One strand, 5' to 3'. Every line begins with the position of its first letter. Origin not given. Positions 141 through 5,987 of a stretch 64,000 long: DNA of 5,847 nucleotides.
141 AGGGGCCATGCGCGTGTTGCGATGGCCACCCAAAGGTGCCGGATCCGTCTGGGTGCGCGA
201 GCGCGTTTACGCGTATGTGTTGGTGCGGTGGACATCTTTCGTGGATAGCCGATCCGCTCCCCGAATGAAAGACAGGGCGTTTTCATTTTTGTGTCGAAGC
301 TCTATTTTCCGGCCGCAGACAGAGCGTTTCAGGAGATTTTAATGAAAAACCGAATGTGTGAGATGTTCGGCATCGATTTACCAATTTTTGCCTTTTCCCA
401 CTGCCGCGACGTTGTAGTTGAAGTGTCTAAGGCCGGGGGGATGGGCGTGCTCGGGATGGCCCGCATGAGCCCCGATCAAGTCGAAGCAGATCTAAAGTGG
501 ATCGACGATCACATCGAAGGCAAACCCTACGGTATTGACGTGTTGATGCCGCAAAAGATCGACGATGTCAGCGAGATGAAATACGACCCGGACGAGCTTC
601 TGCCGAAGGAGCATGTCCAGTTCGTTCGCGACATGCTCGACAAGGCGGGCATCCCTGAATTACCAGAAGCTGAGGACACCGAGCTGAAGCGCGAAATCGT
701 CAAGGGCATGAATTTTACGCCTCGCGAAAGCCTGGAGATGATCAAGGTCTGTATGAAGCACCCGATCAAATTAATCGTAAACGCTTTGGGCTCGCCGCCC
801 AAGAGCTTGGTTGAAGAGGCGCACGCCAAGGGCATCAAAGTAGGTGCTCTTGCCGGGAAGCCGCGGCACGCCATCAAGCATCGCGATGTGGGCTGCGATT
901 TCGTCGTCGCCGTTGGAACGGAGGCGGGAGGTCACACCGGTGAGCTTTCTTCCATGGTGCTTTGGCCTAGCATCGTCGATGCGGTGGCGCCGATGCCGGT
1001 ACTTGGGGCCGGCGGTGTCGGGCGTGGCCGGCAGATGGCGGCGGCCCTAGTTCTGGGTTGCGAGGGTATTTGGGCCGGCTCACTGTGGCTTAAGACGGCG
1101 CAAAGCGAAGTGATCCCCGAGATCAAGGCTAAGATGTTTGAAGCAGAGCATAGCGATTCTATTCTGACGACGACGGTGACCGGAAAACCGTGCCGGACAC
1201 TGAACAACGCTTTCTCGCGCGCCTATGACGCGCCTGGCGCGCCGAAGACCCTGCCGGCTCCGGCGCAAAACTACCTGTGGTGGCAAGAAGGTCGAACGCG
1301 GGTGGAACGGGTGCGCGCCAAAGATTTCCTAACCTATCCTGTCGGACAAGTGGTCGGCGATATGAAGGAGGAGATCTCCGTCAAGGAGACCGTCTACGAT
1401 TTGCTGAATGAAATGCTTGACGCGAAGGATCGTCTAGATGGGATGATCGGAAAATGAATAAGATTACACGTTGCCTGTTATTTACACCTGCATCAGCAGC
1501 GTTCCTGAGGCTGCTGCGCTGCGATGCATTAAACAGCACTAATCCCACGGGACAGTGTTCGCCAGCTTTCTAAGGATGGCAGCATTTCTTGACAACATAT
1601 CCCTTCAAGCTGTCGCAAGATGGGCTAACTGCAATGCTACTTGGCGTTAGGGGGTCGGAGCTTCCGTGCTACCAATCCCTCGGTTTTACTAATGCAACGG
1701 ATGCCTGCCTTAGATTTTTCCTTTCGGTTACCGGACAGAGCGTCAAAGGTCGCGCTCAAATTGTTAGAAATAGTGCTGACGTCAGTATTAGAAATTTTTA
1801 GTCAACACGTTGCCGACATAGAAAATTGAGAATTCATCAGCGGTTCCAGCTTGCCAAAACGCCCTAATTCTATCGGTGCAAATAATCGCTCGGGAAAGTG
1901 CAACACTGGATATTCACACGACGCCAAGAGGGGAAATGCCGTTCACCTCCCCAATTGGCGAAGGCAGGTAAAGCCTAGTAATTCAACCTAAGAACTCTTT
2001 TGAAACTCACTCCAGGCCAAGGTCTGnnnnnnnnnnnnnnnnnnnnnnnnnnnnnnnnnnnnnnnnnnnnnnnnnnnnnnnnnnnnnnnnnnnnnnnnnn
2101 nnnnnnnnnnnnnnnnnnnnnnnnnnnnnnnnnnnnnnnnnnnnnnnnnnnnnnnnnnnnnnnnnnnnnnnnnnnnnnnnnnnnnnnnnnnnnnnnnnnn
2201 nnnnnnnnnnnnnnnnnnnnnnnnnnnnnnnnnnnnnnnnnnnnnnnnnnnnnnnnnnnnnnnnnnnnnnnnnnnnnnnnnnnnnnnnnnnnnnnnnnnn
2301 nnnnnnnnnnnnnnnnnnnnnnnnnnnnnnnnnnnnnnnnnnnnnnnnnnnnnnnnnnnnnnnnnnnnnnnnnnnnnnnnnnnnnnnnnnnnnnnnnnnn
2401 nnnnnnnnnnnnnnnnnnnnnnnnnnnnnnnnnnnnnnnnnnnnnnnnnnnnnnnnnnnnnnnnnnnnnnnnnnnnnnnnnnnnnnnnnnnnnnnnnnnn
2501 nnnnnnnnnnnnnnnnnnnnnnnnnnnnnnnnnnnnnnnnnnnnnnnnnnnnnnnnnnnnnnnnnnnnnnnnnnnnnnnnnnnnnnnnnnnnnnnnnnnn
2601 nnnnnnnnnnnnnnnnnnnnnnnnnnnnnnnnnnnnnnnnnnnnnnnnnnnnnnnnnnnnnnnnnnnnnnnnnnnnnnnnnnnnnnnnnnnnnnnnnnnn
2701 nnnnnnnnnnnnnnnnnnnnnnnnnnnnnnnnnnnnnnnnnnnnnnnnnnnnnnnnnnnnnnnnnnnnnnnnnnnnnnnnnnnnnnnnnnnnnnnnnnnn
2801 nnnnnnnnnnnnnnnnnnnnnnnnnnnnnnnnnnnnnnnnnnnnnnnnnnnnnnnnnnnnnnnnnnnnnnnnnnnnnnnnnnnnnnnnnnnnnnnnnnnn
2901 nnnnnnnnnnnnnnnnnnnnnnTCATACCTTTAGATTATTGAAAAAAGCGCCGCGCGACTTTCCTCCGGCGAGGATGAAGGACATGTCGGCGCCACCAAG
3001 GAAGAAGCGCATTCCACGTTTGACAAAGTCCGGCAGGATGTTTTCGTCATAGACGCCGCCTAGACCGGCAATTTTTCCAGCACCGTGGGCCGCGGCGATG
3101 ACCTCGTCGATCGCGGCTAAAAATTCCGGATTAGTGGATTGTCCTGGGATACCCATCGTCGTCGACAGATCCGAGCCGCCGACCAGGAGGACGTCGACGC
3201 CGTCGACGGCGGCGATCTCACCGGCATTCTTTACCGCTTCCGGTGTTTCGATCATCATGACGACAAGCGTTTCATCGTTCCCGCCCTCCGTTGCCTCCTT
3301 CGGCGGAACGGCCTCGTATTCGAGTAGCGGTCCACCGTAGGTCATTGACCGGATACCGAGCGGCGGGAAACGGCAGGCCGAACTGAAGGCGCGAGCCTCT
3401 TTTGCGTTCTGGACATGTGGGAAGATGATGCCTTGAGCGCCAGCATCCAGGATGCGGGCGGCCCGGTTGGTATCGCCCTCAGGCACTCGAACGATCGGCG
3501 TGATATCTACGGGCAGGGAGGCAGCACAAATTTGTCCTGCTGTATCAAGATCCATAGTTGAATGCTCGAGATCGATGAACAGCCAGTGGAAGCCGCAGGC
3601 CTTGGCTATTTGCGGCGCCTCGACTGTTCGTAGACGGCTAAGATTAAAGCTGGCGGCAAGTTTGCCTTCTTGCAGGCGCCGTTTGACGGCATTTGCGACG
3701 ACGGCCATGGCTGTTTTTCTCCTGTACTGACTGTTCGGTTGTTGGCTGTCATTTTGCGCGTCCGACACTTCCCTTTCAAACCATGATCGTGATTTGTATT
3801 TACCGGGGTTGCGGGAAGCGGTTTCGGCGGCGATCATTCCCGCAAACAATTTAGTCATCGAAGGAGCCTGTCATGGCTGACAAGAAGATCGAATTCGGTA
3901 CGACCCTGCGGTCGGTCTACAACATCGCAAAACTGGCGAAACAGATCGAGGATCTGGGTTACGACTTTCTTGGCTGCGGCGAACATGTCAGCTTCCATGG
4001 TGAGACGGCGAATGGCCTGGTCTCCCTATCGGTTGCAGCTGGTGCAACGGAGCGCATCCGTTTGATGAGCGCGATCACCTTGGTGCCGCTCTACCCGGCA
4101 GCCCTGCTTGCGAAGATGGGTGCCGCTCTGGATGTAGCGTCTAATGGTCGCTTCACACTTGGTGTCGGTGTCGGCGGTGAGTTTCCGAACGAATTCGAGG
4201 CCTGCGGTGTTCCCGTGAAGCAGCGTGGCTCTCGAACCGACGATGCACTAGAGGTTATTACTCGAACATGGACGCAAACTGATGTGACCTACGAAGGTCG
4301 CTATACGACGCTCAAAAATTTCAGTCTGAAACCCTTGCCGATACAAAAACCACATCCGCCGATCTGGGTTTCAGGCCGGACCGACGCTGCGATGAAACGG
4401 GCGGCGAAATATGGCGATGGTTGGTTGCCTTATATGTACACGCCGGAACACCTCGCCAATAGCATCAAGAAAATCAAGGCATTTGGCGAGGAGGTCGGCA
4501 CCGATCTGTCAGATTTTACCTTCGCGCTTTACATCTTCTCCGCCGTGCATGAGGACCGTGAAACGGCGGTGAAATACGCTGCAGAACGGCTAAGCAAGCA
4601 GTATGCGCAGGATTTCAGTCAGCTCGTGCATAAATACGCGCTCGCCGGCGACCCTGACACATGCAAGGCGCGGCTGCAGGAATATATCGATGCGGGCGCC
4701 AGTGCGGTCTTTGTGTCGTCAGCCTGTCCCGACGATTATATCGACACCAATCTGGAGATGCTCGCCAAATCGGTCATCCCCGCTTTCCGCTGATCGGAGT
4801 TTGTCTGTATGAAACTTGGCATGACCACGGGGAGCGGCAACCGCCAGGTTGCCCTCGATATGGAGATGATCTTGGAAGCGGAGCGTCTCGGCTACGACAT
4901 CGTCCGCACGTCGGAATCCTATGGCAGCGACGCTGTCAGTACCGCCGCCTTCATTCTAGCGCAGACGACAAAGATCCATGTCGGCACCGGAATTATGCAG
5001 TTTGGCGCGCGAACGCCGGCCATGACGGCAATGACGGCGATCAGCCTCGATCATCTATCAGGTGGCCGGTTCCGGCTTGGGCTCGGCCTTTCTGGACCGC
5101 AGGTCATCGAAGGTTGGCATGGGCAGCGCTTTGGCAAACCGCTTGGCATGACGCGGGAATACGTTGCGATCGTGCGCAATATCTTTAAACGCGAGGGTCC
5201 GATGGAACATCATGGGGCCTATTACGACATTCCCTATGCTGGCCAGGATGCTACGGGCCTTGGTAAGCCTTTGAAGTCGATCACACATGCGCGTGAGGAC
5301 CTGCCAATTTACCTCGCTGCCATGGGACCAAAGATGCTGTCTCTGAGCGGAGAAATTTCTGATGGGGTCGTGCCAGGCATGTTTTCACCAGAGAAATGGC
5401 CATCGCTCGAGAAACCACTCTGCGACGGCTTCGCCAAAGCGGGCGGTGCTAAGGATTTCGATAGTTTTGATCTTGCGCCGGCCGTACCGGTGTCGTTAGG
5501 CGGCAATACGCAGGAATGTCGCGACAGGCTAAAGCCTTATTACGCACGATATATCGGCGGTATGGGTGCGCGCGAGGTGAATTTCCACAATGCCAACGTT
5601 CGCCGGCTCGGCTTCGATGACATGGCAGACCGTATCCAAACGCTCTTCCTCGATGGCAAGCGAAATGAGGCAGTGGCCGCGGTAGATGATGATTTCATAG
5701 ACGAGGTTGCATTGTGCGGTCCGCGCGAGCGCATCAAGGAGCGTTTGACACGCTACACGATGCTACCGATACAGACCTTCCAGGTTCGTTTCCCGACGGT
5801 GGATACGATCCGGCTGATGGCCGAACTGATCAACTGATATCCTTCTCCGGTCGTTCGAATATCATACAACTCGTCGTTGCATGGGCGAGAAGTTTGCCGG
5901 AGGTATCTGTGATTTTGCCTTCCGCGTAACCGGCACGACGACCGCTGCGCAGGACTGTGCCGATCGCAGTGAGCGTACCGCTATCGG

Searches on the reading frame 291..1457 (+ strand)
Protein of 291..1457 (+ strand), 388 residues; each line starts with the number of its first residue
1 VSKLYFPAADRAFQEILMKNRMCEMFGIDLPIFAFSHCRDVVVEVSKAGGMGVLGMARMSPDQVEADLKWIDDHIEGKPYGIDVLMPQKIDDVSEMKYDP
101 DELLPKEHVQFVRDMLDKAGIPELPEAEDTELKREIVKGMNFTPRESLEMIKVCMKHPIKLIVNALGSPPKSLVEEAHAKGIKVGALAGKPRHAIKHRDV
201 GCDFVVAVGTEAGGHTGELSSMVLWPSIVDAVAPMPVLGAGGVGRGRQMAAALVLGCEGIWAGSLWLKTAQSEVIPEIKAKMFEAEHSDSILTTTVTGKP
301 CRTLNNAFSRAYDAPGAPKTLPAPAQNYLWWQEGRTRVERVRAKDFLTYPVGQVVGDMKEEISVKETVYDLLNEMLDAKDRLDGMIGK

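Call 42: search_protein_families(library=pfam, max_evalue=0.00001, proteins=[window:291-1457:+])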
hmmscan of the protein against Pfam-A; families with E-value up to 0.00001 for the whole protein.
window:291-1457:+ (388 aa): 1 family
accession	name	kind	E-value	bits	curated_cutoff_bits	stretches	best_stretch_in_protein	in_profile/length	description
PF03060.21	NMO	-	2.4e-41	142.7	28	1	40-373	26-330/331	Nitronate monooxygenase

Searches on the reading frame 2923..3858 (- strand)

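Call 42: search_protein_families(library=pfam, max_evalue=0.00001, proteins=[window:2923-3858:-])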
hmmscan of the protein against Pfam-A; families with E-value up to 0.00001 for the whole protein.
window:2923-3858:- (311 aa): 1 family
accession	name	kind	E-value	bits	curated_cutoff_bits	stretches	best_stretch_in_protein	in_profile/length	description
PF03328.21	HpcH_HpaI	-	1.3e-33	116.6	25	1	84-292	16-215/221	HpcH/HpaI aldolase/citrate lyase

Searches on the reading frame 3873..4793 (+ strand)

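Call 42: search_protein_families(library=pfam, max_evalue=0.00001, proteins=[window:3873-4793:+])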
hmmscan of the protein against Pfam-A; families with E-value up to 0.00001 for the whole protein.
window:3873-4793:+ (306 aa): 1 family
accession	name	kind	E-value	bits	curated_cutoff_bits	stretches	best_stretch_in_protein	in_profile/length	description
PF00296.26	Bac_luciferase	-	4.4e-61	207.4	27.9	1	16-277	23-313/314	Luciferase-like monooxygenase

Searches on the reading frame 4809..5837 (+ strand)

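Call 42: search_protein_families(library=pfam, max_evalue=0.00001, proteins=[window:4809-5837:+])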
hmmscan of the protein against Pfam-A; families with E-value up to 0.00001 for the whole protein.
window:4809-5837:+ (342 aa): 1 family
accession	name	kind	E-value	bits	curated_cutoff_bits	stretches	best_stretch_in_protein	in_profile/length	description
PF00296.26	Bac_luciferase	-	4.7e-62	210.6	27.9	1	18-318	26-309/314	Luciferase-like monooxygenase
